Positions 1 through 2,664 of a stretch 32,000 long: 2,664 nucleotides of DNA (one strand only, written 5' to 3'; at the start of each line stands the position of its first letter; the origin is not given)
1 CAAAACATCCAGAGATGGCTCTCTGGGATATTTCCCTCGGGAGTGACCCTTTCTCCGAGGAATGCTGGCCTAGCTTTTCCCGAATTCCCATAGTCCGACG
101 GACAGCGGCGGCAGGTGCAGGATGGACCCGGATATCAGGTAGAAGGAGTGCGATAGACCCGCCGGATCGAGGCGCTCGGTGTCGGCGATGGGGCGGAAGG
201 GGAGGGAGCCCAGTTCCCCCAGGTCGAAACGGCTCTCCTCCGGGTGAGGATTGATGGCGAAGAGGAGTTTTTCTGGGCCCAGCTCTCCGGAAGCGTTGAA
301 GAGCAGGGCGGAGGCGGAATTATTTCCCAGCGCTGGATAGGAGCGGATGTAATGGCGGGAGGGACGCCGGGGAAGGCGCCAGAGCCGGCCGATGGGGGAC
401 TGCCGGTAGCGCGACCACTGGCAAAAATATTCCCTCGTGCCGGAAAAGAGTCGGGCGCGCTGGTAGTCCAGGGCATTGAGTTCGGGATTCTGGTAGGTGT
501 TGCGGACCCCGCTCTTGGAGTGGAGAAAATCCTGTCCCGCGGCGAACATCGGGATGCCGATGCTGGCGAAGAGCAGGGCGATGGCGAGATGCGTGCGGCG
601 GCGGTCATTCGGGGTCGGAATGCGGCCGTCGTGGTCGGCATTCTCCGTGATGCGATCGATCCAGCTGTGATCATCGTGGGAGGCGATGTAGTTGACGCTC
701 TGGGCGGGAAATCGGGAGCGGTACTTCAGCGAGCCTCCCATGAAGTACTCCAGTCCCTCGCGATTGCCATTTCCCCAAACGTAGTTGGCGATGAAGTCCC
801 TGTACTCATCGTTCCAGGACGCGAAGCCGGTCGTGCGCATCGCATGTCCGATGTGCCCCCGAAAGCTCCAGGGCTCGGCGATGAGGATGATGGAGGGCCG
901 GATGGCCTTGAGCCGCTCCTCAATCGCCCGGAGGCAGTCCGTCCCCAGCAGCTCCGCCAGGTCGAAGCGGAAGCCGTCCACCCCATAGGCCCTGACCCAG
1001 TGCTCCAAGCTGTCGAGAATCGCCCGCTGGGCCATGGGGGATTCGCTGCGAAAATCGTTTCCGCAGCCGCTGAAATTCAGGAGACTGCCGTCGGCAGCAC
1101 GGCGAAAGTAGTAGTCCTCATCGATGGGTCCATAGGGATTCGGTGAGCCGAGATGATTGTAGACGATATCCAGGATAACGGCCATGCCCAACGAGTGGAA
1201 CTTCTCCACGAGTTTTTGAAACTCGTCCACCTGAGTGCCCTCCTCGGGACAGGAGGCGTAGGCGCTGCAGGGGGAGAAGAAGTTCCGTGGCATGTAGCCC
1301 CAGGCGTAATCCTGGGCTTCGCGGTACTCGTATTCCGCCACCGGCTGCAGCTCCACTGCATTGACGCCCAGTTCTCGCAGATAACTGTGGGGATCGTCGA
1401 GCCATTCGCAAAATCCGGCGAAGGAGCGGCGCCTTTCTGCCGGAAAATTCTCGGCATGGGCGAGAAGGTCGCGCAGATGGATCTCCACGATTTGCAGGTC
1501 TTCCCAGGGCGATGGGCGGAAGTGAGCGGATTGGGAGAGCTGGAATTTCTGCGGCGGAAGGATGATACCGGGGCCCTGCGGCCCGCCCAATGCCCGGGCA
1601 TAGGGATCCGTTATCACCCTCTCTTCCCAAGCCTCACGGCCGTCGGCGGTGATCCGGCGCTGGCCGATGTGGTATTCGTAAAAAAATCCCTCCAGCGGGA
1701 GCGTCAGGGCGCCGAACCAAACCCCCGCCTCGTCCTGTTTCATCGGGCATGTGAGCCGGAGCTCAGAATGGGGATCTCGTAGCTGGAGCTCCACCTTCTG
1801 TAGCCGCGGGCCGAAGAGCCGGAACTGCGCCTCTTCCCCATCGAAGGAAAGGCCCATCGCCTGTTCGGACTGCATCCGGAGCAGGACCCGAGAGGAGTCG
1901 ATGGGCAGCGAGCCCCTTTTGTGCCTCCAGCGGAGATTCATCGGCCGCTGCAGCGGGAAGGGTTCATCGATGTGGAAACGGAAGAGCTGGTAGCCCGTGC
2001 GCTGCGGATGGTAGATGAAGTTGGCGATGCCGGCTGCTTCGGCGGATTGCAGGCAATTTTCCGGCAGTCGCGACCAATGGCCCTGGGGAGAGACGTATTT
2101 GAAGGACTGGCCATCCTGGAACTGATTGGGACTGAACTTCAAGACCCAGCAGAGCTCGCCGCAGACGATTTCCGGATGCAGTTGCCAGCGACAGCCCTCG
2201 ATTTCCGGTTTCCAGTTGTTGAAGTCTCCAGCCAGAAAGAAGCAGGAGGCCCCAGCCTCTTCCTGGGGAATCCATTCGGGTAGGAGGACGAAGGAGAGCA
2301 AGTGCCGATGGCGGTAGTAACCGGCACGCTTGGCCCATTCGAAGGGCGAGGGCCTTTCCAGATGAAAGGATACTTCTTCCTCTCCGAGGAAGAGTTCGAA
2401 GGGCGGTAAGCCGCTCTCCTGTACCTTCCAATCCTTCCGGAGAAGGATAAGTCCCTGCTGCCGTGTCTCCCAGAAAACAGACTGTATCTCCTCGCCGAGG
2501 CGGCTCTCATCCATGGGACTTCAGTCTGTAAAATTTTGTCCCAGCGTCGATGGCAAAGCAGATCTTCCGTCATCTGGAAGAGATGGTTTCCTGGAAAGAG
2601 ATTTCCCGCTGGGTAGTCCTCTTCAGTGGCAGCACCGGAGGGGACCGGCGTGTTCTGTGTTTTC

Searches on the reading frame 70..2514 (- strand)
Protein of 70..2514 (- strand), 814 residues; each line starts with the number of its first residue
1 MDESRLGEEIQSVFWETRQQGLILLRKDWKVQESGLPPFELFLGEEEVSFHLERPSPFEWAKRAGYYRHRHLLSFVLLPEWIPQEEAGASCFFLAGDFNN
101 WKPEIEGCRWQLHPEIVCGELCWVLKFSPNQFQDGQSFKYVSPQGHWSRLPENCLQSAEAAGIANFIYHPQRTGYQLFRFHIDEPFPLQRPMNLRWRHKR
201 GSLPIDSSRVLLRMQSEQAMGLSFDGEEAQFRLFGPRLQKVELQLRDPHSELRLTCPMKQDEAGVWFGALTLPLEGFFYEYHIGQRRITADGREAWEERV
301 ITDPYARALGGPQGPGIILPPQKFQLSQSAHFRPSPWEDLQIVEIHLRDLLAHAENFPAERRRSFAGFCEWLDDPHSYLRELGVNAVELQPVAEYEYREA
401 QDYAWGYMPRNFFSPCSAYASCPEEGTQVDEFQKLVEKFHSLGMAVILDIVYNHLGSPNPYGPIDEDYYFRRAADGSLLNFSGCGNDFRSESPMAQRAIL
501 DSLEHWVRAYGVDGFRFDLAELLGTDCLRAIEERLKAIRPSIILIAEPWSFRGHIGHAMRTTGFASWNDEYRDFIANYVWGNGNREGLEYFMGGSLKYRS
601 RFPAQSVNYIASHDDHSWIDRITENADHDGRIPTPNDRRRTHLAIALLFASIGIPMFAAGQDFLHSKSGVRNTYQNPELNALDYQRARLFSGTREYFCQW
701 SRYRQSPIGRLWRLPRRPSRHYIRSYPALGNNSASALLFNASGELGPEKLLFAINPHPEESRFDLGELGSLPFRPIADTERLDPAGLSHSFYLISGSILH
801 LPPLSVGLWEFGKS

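Call 10: search_protein_families(library=pfam, proteins=[window:70-2514:-])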
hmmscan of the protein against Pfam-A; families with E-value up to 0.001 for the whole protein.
window:70-2514:- (814 aa): 2 families
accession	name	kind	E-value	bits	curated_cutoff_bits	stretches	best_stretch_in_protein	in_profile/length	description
PF00128.31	Alpha-amylase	-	5.7e-14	52.6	22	1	377-457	26-94/446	Alpha amylase, catalytic domain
PF02922.24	CBM_48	-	8.8e-08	32.8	22.4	1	220-306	2-83/83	Carbohydrate-binding module 48 (Isoamylase N-terminal domain)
